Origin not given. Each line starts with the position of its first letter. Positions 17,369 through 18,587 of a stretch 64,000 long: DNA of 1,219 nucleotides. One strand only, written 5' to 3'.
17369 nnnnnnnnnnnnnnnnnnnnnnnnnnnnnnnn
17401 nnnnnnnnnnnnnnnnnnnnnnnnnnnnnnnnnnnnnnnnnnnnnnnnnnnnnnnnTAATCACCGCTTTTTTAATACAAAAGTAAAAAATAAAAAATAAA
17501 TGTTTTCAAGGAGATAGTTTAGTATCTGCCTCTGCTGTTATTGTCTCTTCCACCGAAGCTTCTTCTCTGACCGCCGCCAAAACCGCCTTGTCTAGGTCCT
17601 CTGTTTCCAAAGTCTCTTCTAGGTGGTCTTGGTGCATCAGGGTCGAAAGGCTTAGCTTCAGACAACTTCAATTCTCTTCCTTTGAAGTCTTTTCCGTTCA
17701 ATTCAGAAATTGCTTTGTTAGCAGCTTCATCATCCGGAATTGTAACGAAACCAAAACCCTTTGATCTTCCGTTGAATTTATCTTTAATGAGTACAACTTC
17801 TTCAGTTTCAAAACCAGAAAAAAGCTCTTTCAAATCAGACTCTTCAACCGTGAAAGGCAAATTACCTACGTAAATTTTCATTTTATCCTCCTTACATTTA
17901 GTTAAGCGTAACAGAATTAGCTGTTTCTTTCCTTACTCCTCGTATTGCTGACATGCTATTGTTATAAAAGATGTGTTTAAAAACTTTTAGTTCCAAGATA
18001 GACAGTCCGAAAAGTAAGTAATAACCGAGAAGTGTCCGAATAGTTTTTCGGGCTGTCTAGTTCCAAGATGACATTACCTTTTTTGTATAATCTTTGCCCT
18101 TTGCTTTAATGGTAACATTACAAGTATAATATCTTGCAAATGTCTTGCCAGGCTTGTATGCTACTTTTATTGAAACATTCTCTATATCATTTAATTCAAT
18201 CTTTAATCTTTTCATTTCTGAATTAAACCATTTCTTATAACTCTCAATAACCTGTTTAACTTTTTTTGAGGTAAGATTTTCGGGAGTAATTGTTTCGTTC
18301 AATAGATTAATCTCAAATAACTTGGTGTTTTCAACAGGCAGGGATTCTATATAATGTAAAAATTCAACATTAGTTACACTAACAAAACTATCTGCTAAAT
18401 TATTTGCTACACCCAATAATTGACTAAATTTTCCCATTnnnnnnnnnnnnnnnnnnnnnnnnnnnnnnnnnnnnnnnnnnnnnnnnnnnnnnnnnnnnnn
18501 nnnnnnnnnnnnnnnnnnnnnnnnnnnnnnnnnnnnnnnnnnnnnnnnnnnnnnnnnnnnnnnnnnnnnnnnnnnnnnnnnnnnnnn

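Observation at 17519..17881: Bacterial-type glycine-rich RRM protein in an archaeal context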

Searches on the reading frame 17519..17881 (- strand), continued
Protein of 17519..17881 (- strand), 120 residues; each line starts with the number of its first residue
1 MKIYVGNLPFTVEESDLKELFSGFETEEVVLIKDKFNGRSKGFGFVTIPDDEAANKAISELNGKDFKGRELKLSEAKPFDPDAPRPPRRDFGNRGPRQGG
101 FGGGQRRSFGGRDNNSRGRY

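Call 69: find_related_loci(query=A3, collection=metagenome_contigs, flank=1500)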
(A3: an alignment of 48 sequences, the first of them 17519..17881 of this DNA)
Query A3 (120 aa) in metagenome_contigs; peptide patterns used: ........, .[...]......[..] (x = any residue, [..] = any of these).
600 stretches matched a pattern (row limit reached: there are more); 588 encode a relative of the query (tblastn E <= 1e-3); the best 80 are kept; 80 distinct loci.
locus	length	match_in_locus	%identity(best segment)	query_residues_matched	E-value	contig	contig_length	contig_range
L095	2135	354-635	62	1-97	9e-38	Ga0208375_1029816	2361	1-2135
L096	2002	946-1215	69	1-91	3e-37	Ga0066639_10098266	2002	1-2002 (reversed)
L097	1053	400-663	67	1-87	2e-35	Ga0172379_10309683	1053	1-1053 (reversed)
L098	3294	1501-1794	60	1-98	6e-34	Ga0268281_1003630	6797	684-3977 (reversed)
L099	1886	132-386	69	1-85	1e-32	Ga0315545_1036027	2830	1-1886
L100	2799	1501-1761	62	1-85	6e-31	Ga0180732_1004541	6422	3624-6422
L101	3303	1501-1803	55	1-95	4e-29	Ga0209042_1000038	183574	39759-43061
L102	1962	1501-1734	59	1-78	4e-28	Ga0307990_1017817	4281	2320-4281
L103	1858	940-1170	60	1-76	9e-28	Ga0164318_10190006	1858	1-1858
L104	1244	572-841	51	1-94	2e-27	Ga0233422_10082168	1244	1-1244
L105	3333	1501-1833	48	1-120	2e-26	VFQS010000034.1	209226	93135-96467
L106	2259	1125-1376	55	2-84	2e-25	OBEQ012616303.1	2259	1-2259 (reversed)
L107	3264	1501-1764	49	1-90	3e-25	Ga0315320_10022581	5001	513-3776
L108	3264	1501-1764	52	1-90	5e-25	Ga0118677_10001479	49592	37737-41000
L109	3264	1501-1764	52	1-90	5e-25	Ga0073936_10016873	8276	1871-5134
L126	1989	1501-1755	50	2-88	3e-23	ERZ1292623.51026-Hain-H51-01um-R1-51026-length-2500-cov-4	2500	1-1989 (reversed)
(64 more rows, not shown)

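Call 75: search_protein_families(library=pfam, proteins=[L011:3733-5589:-, L011:5644-5880:+], max_evalue=0.001)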
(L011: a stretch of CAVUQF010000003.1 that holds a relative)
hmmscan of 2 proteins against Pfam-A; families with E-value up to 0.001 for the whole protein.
L011:3733-5589:- (618 aa): 4 families
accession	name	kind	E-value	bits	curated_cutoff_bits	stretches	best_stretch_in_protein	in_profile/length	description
PF01380.27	SIS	-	2.1e-61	205.9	25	2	304-429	4-130/131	SIS domain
PF13522.11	GATase_6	-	3.9e-19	69.4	27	1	83-209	9-129/130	Glutamine amidotransferase domain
PF13537.11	GATase_7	-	8.6e-15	55.3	25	1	95-215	6-122/123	Glutamine amidotransferase domain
PF13230.11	GATase_4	-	0.00042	19.8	23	1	84-159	71-145/272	Glutamine amidotransferases class-II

L011:5644-5880:+ (78 aa): 0 families

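Call 80: search_protein_representatives(alignment_id=A3)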
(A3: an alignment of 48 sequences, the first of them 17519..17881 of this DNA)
Query: 48 sequences, 120 profile positions. Proteins with E-value up to 0.001 (for the whole library): 77077; up to 1e-10: 27447; up to 1e-30: 1474. The best 150 are listed.
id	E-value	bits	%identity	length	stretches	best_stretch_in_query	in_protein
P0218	1.5e-96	335.2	-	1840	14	3-73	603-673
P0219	1.1e-88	309.9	-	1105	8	3-101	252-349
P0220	1.5e-77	273.9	-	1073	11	2-80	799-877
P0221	6.8e-72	255.6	-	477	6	2-76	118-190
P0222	5.0e-71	252.8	-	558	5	2-77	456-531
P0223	2.9e-67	240.7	-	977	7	2-69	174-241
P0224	1.9e-66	238.0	-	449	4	3-74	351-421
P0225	2.6e-66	237.6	-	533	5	3-110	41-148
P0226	4.8e-64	230.3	-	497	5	2-76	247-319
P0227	5.5e-63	226.9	-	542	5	2-96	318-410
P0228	1.7e-62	225.3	-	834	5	2-90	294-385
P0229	5.2e-62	223.7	-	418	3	2-96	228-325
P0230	8.1e-61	219.9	-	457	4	2-114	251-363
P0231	1.0e-60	219.6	-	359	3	2-110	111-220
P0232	1.4e-59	215.9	-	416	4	3-111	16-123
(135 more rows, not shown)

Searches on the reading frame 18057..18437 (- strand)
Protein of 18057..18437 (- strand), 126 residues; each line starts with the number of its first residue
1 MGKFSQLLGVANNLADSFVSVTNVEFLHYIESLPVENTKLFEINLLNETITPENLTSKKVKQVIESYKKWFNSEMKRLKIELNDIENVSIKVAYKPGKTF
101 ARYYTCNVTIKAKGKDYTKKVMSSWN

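Call 6: search_protein_families(library=pfam, proteins=[window:18057-18437:-])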
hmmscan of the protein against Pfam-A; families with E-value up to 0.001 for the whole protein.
window:18057-18437:- (126 aa): 0 families

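Call 38: search_protein_families(library=ncbifam, proteins=[window:18057-18437:-], max_evalue=0.01)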
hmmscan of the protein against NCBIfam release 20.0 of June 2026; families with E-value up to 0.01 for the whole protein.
window:18057-18437:- (126 aa): 1 family
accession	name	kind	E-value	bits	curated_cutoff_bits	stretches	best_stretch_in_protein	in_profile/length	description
NF045960.1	MHO_1580_fam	subfamily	0.0063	16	43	1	30-110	31-104/336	MHO_1580 family protein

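Call 41: find_homologous_proteins(query=window:18057-18437:-)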
Query window:18057-18437:- (126 aa): 90 proteins with E <= 0.001 among 90 candidates.
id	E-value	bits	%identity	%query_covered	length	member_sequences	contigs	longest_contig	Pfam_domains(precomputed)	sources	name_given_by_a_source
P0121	1.7e-75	269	100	100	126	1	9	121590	-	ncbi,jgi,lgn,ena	-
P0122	5.5e-61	222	83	100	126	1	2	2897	-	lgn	-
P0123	2.6e-60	220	82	100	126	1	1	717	-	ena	-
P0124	3.9e-59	216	79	100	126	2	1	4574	-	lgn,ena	-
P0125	6.1e-59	215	80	100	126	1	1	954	-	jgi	jgi:hypothetical protein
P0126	7.2e-59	215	80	100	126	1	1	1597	-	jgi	jgi:hypothetical protein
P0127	1.3e-58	214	80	99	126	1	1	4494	-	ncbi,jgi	jgi:hypothetical protein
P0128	1.7e-58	214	79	100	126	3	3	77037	-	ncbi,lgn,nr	ncbi:MAG: hypothetical protein PHO02_01670 [Candidatus Nanoarchaeia archaeon]|nr:hypothetical protei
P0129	2.0e-58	213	78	100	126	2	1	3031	-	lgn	-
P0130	2.2e-58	213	79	100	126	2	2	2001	-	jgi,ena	-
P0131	5.4e-58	212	82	100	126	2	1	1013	-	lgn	-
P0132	5.9e-58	212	78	99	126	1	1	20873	-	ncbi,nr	ncbi:MAG: hypothetical protein HZB66_01520 [Candidatus Aenigmarchaeota archaeon]|nr:hypothetical pro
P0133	9.8e-58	211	81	99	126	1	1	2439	-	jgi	-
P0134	1.5e-57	211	77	100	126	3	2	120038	-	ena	-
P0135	2.8e-57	210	77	100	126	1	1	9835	-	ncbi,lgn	-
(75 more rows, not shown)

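Call 42: find_encoding_contigs(protein=P0128, flank=3000, max_places=2)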
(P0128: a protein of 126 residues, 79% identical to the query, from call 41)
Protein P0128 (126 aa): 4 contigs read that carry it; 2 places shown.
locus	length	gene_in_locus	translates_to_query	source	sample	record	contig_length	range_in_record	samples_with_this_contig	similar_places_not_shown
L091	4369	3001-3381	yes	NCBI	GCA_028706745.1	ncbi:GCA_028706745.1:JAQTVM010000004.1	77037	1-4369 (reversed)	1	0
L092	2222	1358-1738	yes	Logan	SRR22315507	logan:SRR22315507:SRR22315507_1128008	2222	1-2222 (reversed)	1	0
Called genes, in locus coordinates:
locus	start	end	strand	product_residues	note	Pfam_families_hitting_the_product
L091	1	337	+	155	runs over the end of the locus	-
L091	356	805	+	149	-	-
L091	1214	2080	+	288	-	PF10543:ORF6N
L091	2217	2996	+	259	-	PF01656:CbiA, PF06564:CBP_BcsQ, PF10609:ParA, PF13614:AAA_31, PF00142:Fer4_NifH (weak)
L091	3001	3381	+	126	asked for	-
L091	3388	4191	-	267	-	PF02616:SMC_ScpA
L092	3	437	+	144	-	?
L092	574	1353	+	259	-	PF01656:CbiA, PF06564:CBP_BcsQ, PF10609:ParA, PF13614:AAA_31, PF00142:Fer4_NifH (weak)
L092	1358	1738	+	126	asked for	-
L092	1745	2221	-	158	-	?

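Call 43: find_encoding_contigs(protein=P0134, flank=3000, max_places=2)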
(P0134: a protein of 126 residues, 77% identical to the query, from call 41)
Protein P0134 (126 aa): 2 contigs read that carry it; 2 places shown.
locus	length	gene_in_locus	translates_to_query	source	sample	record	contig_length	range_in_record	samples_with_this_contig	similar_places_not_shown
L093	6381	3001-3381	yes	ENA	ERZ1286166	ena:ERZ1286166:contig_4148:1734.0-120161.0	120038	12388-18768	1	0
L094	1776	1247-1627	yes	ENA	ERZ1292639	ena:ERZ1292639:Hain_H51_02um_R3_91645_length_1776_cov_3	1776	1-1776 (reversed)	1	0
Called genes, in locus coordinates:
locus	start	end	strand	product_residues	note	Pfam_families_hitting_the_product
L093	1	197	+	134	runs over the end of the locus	-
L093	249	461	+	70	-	-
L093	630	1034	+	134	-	-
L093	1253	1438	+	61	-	-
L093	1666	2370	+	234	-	PF10609:ParA (weak), PF00142:Fer4_NifH (weak)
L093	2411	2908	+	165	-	PF04229:GrpB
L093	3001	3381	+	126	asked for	-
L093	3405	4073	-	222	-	PF13489:Methyltransf_23 (weak)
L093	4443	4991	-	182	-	PF02616:SMC_ScpA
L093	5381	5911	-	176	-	-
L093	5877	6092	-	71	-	-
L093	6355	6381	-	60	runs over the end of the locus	PF26477:DUF8150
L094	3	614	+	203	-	?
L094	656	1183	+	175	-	PF04229:GrpB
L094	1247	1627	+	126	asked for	-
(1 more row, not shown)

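Call 75: search_protein_families(library=pfam, proteins=[L091:2217-2996:+], max_evalue=0.001)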
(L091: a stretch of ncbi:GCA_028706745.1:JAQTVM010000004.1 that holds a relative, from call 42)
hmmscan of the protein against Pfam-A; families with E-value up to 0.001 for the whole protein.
L091:2217-2996:+ (259 aa): 6 families
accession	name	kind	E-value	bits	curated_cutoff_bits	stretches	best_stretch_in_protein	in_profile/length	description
PF13614.12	AAA_31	-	4.5e-18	66.3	27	1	2-156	1-165/177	AAA domain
PF10609.15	ParA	-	1.5e-17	64.3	27.1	1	2-233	3-245/246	NUBPL iron-transfer P-loop NTPase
PF01656.29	CbiA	-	2.4e-16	60.2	25.4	1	6-210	2-122/125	CobQ/CobB/MinD/ParA nucleotide binding domain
PF00142.24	Fer4_NifH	-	8.3e-13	48.9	25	2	134-237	141-248/271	4Fe-4S iron sulfur cluster binding proteins, NifH/frxC family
PF06564.18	CBP_BcsQ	-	1.5e-10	41.5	21.3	1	5-231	4-231/234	Cellulose biosynthesis protein BcsQ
PF09140.17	MipZ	-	0.00019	21.2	20.7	1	5-118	3-106/262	ATPase MipZ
